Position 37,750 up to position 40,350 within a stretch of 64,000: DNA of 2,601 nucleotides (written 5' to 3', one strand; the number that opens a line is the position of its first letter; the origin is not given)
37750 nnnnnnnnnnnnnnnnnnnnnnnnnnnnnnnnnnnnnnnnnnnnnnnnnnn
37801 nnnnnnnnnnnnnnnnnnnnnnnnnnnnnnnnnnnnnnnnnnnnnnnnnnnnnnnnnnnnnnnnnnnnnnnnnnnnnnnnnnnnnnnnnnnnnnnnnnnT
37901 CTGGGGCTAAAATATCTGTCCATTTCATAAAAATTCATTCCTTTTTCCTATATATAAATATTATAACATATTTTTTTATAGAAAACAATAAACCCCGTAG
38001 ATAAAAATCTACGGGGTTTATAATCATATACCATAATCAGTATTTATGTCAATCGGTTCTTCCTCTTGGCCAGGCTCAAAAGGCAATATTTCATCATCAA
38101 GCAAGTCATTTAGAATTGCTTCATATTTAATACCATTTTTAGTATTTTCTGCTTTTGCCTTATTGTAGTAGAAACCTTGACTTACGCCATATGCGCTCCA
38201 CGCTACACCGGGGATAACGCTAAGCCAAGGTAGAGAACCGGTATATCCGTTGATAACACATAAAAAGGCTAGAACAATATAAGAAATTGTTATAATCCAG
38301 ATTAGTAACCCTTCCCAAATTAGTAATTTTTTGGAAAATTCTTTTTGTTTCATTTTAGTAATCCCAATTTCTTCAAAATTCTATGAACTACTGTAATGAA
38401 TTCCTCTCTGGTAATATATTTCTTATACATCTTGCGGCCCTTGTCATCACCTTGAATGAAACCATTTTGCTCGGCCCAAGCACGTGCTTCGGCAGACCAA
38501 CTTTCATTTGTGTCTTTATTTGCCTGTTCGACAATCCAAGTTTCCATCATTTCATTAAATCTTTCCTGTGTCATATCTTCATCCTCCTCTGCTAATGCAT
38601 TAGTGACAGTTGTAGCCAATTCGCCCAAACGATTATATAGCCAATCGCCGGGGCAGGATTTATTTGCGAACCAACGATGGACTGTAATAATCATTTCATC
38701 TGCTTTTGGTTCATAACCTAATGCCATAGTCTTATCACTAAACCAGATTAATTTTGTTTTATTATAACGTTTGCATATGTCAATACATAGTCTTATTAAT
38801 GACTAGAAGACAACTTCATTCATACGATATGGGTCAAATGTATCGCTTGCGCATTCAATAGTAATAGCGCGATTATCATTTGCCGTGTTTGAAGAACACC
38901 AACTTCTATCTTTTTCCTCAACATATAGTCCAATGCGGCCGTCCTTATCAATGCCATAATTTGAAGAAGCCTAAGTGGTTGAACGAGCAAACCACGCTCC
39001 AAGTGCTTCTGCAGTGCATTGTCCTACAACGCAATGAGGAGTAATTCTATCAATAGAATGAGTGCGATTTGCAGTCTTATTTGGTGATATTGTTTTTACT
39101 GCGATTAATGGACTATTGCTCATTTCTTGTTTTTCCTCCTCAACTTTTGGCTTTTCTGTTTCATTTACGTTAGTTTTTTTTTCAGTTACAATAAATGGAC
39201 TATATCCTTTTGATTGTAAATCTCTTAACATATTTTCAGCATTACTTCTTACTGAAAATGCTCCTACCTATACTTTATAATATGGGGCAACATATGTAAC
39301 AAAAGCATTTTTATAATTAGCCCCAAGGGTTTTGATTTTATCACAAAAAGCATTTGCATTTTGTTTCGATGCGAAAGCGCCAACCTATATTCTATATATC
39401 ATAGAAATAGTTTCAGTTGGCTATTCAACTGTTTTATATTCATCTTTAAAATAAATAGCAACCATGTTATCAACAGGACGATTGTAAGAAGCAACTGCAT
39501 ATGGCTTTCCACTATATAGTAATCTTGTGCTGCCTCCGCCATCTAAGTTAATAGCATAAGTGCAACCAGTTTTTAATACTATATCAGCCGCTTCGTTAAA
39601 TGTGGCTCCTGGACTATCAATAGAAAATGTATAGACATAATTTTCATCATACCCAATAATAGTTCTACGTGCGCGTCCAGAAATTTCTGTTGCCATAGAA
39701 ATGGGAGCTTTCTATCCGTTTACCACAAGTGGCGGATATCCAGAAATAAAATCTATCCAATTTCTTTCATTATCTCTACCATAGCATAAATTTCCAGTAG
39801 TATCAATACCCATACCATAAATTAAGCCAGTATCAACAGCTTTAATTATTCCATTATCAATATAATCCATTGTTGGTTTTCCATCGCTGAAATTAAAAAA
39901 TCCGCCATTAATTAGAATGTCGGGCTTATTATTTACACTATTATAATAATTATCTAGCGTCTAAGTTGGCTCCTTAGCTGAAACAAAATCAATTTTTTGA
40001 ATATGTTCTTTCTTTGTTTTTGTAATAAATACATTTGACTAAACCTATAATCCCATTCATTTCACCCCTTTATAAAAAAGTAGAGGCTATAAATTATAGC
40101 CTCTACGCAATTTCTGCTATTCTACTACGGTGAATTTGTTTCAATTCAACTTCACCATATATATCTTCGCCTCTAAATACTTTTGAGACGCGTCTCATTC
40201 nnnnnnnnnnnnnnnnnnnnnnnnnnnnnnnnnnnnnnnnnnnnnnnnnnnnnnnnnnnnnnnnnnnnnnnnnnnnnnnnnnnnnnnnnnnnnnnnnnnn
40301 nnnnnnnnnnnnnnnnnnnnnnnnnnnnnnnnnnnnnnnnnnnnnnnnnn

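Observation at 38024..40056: Lysis cassette with a 569-aa four-module endolysin (NAGPA-like, 2x SPOR, amidase, SLH) hidden behind 8 TAG codons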

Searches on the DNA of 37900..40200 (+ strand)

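Call 12: search_dna_similar(query=window:37900-40200:+, collection=phages, mode=distant)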
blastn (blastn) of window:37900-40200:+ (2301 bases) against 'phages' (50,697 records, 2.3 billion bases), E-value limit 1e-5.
Records with a match: 9; places in all: 9; records where one place covers at least 80% of the query: 0.
Best place of each record, by identity: 60-80% 9.
By first word of the organism name: Ruminococcus 4; phage 2; Terrisporobacter 1; Clostridium 1; Acutalibacteraceae 1.
By host as written in the record: Ruminococcus sp. 4; - 2; Terrisporobacter petrolearius DSL 1; Clostridium sp. 003024715 1; Acutalibacteraceae 1.
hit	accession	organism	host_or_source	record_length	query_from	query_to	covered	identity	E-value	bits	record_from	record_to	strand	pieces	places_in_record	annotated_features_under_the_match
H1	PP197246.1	Terrisporobacter phage TPDSL_ph1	Terrisporobacter petrolearius DSL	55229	736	1185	20%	67.3%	1e-29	138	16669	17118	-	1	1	endolysin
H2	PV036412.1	phage NatCom_43819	human feces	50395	737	1185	20%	66.5%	2e-21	112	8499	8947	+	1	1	endolysin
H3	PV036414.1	Ruminococcus phage NatCom_2329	Ruminococcus sp.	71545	872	1195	14%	65.8%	5e-9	71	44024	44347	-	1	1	endolysin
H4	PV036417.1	Ruminococcus phage NatCom_3870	Ruminococcus sp.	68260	872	1195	14%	65.8%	5e-9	71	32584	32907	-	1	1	endolysin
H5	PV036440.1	Ruminococcus phage NatCom_28775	Ruminococcus sp.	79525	872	1195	14%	65.8%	5e-9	71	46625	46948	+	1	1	endolysin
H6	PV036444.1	Clostridium phage NatCom_42228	Clostridium sp. 003024715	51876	722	1002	12%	66.3%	4e-10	74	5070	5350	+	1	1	endolysin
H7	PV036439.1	Ruminococcus phage NatCom_28274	Ruminococcus sp.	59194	929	1065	6%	71.5%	1e-9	73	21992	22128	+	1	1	endolysin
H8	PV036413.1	Acutalibacteraceae phage NatCom_991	Acutalibacteraceae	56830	716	801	4%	76.7%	6e-8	66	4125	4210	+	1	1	endolysin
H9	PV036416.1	phage NatCom_3357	human feces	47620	716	801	4%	76.7%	6e-8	66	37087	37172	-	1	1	endolysin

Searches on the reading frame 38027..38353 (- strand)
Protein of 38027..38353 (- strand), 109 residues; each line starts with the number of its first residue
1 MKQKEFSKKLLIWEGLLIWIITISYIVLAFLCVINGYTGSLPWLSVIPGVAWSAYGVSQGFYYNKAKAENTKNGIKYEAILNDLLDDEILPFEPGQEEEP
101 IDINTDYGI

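Call 7: search_protein_families(library=pfam, proteins=[window:38027-38353:-], max_evalue=1)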
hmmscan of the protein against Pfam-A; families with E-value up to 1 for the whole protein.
seq(109 aa): 1 family
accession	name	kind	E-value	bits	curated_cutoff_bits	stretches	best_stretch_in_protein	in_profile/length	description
PF19608.4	DUF6113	-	0.13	12.4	27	1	23-76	15-68/129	Family of unknown function (DUF6113)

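Call 8: search_protein_families(library=phrogs, proteins=[window:38027-38353:-], max_evalue=1)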
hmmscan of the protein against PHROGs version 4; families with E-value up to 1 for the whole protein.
seq(109 aa): 2 families
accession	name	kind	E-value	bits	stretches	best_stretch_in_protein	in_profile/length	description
phrog_17876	-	unknown function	0.00016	22.7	1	2-71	44-107/126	-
phrog_21597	-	unknown function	0.073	14.1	1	49-84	14-49/75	-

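Call 89: search_protein_families(library=ncbifam, proteins=[window:38027-38353:-], max_evalue=0.1)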
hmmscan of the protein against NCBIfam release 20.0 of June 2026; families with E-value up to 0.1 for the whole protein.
seq(109 aa): 0 families

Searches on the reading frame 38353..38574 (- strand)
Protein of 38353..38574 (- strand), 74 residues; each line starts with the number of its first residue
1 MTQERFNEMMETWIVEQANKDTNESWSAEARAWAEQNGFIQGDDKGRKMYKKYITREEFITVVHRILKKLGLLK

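Call 40: search_protein_families(library=pfam, alignment_id=A3, max_evalue=0.1)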
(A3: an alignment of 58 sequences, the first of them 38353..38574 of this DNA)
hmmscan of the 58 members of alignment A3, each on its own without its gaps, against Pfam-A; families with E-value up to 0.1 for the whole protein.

A. member 1, window:38353-38574:- (74 aa): 3 families
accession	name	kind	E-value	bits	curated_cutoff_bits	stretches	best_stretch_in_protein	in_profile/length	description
PF00395.25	SLH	-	0.017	15.6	20.8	0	20-46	3-30/44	S-layer homology domain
PF19539.4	DUF6063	-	0.02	14.6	27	1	2-73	133-201/244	Family of unknown function (DUF6063)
PF16512.11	RhoGAP-FF1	-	0.069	14.1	30.1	1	12-56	18-67/80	p190-A and -B Rho GAPs FF domain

B. families by the number of members that match (of 58 scanned): 15 families
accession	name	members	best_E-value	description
PF10281.14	Ish1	13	0.00036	Putative nuclear envelope organisation protein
PF00395.25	SLH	11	0.0023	S-layer homology domain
PF23359.1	Lsr2_DNA-bd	9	0.033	Lsr2 DNA-binding domain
PF23439.1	DUF7124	2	0.037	Domain of unknown function (DUF7124)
PF19539.4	DUF6063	1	0.02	Family of unknown function (DUF6063)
PF00123.25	Hormone_2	1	0.036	Peptide hormone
PF08268.17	FBA_3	1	0.047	F-box associated domain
PF18534.6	HBD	1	0.055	Helical bundle domain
PF23527.1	Microp_apicomplexa_14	1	0.057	Apicomplexa microprotein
PF16512.11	RhoGAP-FF1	1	0.069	p190-A and -B Rho GAPs FF domain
PF03135.19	CagE_TrbE_VirB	1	0.07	CagE, TrbE, VirB family, component of type IV transporter system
PF14517.12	Tachylectin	1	0.073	Tachylectin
PF13946.11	DUF4214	1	0.078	Domain of unknown function (DUF4214)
PF23902.1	AAA_lid_PRS2_C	1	0.089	PRS2 AAA+ lid C-terminal domain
PF03004.19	Transposase_24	1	0.095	Plant transposase (Ptta/En/Spm family)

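Call 45: predict_structure(alignment_id=A3)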
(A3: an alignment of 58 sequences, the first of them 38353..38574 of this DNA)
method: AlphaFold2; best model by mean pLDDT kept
length: 74 residues; sequences in the alignment: 58
mean_pLDDT: 85.3   pTM: 0.56
mean pLDDT of the five models: 85.3, 81.9, 80.6, 80.3, 78.1
residues with pLDDT >= 90: 28; 70-90: 43; 50-70: 3; < 50: 0
segments of 3 or more residues with pLDDT < 50: none
pLDDT, mean of each block of 10 residues (from residue 1): 88 86 75 88 78 88 92 88
secondary structure, 60 per line:
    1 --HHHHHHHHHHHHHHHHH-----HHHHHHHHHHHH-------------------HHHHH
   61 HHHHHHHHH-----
elements in order: H3-19 H25-36 H56-69

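Call 51: fold_search(model_id=the predicted structure, library=pdb)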
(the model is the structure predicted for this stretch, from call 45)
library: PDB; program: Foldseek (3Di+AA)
matches with E <= 10: 4; with E <= 0.001: 0
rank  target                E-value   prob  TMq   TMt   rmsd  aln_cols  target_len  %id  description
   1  3cr7_B                7.7e+00  0.05  0.27  0.11  11.4        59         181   10  Crystal structure of N-terminal truncation of APS Kinase from Penicillium chrysogenum: Ternary structure with ADP and  (released 2009-02-17)
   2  4ow1_W                8.2e+00  0.03  0.23  0.21  10.1        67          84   18  Crystal Structure of Resuscitation Promoting Factor C (released 2014-06-18)
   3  9kan_C                9.5e+00  0.06  0.33  0.26   6.2        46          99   20  Crystal structure of the C. jejuni VapD-VapW toxin-antitoxin complex (released 2025-02-12)
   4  8qfd_U                9.5e+00  0.04  0.27  0.21   9.0        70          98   10  UFL1 E3 ligase bound 60S ribosome (released 2024-02-21)

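Call 59: find_related_loci(query=A3, collection=viral_contigs, flank=3000)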
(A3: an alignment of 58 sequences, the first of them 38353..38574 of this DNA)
Query A3 (74 aa) in viral_contigs; peptide patterns used: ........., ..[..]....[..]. (x = any residue, [..] = any of these).
281 stretches matched a pattern; 152 encode a relative of the query (tblastn E <= 1e-3); the best 80 are kept; 80 distinct loci.
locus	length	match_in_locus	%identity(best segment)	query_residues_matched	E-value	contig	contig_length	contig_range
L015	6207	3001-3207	77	1-69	2e-32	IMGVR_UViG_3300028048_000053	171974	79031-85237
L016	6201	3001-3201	72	1-67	6e-32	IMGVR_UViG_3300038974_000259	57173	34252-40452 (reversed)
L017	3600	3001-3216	62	1-73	1e-27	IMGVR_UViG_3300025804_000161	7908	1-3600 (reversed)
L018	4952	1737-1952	62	1-73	1e-27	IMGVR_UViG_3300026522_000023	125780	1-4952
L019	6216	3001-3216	62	1-73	1e-27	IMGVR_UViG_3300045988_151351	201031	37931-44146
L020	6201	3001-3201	64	1-67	3e-26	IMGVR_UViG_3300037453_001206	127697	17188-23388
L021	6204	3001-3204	58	1-69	4e-25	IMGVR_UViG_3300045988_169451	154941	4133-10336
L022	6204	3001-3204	59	1-69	2e-24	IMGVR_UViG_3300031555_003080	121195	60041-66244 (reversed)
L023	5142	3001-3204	59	1-69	2e-24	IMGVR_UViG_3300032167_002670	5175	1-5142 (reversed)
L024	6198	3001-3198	60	1-67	6e-24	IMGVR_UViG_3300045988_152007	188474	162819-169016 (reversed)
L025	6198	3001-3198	57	1-67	6e-24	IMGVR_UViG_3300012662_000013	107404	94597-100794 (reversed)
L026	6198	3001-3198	60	1-67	8e-24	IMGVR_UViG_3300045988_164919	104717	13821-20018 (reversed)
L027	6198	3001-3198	58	1-67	1e-23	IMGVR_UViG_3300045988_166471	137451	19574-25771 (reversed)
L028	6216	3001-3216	56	1-73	9e-24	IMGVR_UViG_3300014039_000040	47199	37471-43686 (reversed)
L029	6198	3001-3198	58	1-67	1e-23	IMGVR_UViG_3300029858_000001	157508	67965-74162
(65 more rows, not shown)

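Call 109: search_protein_representatives(alignment_id=A3)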
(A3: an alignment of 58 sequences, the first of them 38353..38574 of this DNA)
Query: 58 sequences, 71 profile positions. Proteins with E-value up to 0.001 (for the whole library): 15236; up to 1e-10: 495; up to 1e-30: 10. The best 150 are listed.
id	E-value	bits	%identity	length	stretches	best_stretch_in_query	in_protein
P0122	6.1e-58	208.5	-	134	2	1-69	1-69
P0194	1.3e-35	137.0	-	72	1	1-70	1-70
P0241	1.4e-33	130.4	-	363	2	1-67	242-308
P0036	2.9e-33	129.5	-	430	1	1-69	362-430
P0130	4.4e-33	128.9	-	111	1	1-69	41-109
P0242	3.1e-32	126.1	-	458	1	1-70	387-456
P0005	5.5e-32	125.4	-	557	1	1-66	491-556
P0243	1.3e-31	124.2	-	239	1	1-68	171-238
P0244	2.7e-31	123.2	-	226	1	1-69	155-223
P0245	3.7e-31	122.7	-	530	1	1-68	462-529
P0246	1.1e-30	121.2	-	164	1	1-67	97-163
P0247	1.9e-30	120.4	-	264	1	1-69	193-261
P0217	2.2e-30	120.2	-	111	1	1-68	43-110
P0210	5.5e-30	119.0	-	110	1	1-68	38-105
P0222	8.2e-30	118.4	-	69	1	1-66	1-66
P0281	9.6e-23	95.8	-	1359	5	22-67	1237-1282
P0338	1.4e-18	82.4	-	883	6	21-69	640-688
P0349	7.5e-18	80.1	-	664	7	20-66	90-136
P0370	1.1e-16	76.4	-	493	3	21-66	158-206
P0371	1.1e-16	76.4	-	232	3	23-67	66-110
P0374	1.7e-16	75.7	-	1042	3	23-67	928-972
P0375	1.8e-16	75.6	-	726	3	23-68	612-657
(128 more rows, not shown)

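Call 110: search_protein_families(library=pfam, proteins=[P0371, P0370, P0375, P0374, P0281, P0338, P0349], max_evalue=0.001)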
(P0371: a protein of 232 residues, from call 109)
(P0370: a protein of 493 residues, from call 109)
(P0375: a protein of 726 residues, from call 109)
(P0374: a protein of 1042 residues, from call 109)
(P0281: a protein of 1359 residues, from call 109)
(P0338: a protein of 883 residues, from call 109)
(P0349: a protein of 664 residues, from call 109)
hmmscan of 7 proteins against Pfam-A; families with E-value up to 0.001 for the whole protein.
P0371 (232 aa): 2 families
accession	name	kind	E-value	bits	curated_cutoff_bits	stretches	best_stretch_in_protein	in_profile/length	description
PF00395.25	SLH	-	7.7e-38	128.7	20.8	3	181-220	2-42/44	S-layer homology domain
PF07409.17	GP46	-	1.4e-05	25.4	28.6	0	123-144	56-77/101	Phage protein GP46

P0370 (493 aa): 2 families
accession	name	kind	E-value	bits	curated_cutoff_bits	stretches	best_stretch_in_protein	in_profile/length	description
PF00395.25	SLH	-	4.7e-40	135.8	20.8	3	88-130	1-43/44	S-layer homology domain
PF07523.18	Big_3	-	3.6e-08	34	21.2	1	230-290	5-68/68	Bacterial Ig-like domain (group 3)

P0375 (726 aa): 2 families
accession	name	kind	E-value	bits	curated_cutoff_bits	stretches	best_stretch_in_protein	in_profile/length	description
PF00395.25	SLH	-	7e-36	122.4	20.8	3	606-647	2-43/44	S-layer homology domain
PF14903.11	WG_beta_rep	-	1.3e-09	38.3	25.6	0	262-282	1-21/35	WG containing repeat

P0374 (1042 aa): 4 families
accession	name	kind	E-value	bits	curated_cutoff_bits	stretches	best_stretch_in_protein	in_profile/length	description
PF00395.25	SLH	-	7.7e-36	122.3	20.8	3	921-964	1-44/44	S-layer homology domain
PF02368.24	Big_2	-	5.3e-29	100.4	22.8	2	444-522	1-79/79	Bacterial Ig-like domain (group 2)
PF22359.2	Big-like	-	2.1e-07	31.5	27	1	478-525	2-47/48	Bacterial Ig-like domain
PF21764.3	Invasin_D4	-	1.6e-05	25.8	27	0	468-505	29-65/88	Invasin, domain 4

P0281 (1359 aa): 5 families
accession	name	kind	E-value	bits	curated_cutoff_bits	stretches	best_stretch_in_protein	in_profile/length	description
PF00395.25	SLH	-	4.4e-57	190.2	20.8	6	177-221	1-44/44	S-layer homology domain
PF09479.16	Flg_new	-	6e-25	87.6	27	1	1092-1156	1-65/65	Listeria-Bacteroides repeat domain (List_Bact_rpt)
PF12799.13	LRR_4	-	4e-23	81.4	27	1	868-908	1-43/44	Leucine Rich repeats (2 copies)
PF18998.6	Flg_new_2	-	9.7e-17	61.2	23.6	1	1007-1076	1-72/73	Divergent InlB B-repeat domain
PF07581.17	Glug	-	3.1e-10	40.2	20.5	0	434-455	3-27/28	The GLUG motif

P0338 (883 aa): 2 families
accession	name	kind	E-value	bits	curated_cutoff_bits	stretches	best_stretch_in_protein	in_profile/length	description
PF00395.25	SLH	-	9.1e-63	208.4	20.8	6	503-545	2-44/44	S-layer homology domain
PF08239.17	SH3_3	-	5.6e-15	55.7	27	2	38-93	2-53/54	Bacterial SH3 domain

P0349 (664 aa): 1 family
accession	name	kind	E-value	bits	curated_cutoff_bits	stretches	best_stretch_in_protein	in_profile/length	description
PF00395.25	SLH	-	5.2e-63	209.2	20.8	5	484-523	2-40/44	S-layer homology domain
